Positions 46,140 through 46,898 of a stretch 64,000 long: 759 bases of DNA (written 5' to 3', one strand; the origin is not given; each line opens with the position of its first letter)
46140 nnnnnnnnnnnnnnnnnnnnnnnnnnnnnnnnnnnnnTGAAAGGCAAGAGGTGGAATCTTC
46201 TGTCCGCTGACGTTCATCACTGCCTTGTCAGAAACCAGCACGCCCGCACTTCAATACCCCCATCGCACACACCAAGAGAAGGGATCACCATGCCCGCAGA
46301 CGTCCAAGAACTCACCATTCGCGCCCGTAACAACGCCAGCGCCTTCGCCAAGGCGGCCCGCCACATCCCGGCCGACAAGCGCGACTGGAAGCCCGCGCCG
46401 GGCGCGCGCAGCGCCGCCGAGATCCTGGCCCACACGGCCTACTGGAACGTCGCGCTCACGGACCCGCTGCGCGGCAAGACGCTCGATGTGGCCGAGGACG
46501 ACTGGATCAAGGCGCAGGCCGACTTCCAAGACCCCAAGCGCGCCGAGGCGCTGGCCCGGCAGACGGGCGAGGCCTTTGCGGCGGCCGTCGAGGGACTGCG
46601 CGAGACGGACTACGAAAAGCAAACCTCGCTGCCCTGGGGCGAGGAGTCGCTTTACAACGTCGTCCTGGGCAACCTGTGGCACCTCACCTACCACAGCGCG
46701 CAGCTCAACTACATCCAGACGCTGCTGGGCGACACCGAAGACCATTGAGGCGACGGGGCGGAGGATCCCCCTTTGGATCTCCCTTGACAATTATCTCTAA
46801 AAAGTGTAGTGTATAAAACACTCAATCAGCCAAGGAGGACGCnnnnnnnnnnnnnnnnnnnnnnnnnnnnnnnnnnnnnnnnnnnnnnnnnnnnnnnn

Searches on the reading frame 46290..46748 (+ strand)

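Call 70: search_protein_families(library=pfam, proteins=[window:46290-46748:+])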
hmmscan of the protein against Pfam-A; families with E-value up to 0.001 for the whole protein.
window:46290-46748:+ (152 aa): 2 families
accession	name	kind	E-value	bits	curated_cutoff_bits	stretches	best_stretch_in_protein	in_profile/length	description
PF12867.12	DinB_2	-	2.6e-13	51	24.8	1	16-138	6-127/128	DinB superfamily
PF05163.17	DinB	-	4.2e-05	24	23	1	8-149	8-148/165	DinB family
